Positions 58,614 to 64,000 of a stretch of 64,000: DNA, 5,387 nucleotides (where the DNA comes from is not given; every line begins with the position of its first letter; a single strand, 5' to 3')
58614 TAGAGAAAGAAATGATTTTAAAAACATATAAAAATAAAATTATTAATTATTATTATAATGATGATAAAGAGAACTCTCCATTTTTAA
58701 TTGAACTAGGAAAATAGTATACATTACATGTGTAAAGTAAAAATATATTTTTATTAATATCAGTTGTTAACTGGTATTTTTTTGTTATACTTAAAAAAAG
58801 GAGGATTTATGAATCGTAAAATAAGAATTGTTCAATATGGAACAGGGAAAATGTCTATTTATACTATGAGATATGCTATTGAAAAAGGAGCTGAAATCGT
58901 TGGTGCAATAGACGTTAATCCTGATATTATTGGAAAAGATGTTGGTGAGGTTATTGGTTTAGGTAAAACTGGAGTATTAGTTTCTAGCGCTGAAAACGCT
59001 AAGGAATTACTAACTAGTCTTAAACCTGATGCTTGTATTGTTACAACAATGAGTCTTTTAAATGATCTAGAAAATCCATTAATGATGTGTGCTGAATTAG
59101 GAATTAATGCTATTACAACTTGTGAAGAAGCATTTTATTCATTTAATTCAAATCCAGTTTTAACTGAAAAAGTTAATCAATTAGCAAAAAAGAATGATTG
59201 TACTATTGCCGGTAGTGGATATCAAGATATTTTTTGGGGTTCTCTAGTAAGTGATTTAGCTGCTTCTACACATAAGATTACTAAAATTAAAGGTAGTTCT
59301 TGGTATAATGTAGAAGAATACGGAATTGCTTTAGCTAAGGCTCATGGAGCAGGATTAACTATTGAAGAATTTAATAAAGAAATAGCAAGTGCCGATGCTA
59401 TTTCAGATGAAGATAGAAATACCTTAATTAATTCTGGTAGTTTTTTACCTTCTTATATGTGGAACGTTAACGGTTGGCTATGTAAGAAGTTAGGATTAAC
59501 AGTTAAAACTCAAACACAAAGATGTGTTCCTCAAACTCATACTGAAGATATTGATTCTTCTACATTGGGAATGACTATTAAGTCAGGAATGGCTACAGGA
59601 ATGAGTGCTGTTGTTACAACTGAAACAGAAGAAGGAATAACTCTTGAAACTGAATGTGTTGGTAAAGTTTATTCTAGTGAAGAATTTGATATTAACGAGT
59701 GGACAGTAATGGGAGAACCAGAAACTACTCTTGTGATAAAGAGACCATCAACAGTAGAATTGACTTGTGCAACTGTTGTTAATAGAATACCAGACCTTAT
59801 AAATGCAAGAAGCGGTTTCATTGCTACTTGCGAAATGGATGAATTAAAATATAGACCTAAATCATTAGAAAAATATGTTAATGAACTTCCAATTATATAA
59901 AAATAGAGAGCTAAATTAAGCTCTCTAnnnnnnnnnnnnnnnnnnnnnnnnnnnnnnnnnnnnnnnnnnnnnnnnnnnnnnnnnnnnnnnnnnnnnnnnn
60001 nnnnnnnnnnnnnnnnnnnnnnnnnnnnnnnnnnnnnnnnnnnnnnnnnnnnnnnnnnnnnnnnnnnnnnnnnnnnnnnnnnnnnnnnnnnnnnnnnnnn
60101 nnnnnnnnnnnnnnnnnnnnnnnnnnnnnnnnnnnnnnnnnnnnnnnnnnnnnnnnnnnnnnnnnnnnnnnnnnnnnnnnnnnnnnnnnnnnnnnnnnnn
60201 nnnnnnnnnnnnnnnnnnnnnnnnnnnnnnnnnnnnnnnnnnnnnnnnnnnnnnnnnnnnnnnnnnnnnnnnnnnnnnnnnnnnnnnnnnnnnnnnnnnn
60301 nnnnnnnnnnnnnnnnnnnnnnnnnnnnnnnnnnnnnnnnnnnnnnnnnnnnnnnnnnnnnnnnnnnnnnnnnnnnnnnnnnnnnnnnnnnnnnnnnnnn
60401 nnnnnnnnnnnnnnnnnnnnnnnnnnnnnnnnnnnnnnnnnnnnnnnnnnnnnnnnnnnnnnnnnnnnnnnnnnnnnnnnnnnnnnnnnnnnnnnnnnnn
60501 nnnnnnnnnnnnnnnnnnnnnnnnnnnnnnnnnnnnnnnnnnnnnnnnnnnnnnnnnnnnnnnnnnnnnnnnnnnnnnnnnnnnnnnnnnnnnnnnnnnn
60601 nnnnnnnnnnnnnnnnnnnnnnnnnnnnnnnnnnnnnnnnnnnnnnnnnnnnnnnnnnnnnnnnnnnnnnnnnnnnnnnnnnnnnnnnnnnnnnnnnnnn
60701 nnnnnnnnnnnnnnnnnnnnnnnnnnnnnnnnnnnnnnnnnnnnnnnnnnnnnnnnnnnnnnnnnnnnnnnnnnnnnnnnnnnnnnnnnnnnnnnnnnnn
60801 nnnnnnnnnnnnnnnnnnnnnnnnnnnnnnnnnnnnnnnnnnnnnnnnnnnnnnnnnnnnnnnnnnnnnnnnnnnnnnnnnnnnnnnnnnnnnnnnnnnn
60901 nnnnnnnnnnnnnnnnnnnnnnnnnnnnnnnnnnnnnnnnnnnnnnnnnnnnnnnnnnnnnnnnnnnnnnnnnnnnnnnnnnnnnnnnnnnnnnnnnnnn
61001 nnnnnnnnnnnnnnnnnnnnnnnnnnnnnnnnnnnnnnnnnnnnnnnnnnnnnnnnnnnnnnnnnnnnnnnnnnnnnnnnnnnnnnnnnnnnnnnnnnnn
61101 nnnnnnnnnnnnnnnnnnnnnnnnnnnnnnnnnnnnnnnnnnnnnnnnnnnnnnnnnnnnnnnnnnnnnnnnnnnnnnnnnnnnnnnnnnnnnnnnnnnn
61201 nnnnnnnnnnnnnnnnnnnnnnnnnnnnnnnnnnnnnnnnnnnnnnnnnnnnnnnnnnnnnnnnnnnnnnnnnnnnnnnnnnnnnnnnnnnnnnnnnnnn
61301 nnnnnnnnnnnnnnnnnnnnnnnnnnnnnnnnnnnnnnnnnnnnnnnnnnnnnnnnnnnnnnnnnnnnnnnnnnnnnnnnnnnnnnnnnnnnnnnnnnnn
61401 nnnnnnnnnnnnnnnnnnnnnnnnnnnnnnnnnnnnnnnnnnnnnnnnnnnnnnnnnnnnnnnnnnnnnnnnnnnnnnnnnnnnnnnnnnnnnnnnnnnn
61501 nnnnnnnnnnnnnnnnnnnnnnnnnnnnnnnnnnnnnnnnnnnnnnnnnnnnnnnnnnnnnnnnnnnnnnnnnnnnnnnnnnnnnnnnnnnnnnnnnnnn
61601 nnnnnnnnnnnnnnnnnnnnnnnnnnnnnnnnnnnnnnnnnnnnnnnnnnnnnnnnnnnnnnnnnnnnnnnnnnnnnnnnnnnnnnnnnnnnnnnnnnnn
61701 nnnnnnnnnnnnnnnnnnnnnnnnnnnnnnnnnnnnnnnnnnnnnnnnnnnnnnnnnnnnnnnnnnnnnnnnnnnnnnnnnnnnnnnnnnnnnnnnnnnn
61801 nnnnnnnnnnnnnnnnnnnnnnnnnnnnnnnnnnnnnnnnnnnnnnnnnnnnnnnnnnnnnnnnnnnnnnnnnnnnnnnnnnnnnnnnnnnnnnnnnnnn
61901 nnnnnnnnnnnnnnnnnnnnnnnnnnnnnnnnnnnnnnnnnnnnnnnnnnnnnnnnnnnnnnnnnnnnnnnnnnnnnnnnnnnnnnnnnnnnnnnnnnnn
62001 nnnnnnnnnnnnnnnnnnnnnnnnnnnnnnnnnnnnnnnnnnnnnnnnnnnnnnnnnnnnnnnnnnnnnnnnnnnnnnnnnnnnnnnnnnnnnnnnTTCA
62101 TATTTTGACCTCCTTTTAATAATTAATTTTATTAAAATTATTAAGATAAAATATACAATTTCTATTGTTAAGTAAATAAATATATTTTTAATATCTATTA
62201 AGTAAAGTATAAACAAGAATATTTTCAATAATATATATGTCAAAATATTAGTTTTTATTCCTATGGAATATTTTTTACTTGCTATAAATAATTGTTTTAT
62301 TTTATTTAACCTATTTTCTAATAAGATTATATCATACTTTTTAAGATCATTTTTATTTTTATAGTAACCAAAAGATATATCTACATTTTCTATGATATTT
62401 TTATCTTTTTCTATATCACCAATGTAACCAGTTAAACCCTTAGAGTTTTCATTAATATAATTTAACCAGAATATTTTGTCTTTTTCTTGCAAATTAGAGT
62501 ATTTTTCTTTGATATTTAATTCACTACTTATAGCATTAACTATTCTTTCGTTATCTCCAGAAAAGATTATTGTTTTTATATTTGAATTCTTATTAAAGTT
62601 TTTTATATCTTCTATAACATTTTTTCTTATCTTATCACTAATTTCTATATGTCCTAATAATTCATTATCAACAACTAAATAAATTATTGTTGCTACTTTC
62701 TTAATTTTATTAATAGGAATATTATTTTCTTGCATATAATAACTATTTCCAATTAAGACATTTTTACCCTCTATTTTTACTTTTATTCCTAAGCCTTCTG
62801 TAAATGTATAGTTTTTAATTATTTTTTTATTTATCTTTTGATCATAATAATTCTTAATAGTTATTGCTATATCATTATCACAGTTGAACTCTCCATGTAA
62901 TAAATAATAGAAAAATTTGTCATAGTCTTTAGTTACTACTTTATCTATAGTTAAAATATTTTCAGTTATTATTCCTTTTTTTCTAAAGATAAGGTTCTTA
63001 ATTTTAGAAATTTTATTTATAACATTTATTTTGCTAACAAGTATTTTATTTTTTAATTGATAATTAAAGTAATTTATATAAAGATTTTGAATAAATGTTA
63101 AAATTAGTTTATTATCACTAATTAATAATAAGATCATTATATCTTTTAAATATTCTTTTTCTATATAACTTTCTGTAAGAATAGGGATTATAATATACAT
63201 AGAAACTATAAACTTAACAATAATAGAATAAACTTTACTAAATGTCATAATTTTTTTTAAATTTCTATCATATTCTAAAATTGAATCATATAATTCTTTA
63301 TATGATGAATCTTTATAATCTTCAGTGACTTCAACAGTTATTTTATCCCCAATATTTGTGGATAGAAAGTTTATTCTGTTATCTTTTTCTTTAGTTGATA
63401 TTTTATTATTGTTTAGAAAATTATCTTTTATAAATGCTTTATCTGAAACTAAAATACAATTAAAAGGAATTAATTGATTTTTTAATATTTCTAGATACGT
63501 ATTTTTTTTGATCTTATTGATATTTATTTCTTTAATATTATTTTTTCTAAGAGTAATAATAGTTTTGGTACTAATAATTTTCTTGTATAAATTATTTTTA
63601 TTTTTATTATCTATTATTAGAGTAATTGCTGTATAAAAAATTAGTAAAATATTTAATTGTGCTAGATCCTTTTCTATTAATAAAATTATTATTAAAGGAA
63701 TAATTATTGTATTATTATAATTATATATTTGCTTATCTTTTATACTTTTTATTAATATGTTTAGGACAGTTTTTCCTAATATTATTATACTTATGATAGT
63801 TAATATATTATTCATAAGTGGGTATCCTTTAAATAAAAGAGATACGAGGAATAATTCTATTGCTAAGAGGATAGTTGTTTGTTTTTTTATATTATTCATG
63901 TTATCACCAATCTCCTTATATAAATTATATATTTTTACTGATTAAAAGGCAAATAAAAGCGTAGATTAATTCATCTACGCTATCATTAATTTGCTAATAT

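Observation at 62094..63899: P1B-type ATPase homolog retaining the fold-level block structure but lacking every catalytic motif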

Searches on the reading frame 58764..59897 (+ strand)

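Call 21: search_protein_families(library=pfam, proteins=[window:58764-59897:+], max_evalue=0.001)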
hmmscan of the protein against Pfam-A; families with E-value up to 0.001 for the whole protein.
window:58764-59897:+ (378 aa): 2 families
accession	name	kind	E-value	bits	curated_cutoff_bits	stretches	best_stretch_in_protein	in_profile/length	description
PF19328.4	DAP_DH_C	-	2.4e-09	37.6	23.3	1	242-358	73-190/206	2,4-diaminopentanoate dehydrogenase C-terminal domain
PF01113.26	DapB_N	-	0.00023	21.7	25.6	1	21-89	2-69/124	Dihydrodipicolinate reductase, N-terminus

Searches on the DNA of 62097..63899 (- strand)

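Call 80: search_rna_families(sources=[L001, L002, L005, L006, L007, L009, L017, L019, L021], threshold=gathering)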
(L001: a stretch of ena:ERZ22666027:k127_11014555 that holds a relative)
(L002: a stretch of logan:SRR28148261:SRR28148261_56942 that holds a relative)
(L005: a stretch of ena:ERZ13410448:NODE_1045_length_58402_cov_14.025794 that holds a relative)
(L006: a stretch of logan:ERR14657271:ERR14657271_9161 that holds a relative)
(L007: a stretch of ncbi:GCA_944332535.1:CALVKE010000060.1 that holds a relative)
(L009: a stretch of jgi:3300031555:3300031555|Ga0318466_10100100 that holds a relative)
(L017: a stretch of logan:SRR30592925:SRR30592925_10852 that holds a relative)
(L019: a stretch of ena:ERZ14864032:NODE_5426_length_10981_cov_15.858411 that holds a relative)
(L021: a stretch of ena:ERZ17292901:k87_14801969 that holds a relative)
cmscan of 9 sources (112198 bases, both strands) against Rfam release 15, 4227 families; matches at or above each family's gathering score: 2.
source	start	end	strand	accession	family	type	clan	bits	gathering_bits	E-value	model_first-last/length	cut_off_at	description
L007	2947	3020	+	RF00005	tRNA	Gene; tRNA;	CL00001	73.4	29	6.4e-14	1-71/71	no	tRNA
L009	2946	3021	+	RF00005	tRNA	Gene; tRNA;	CL00001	54.7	29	8.7e-09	1-71/71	no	tRNA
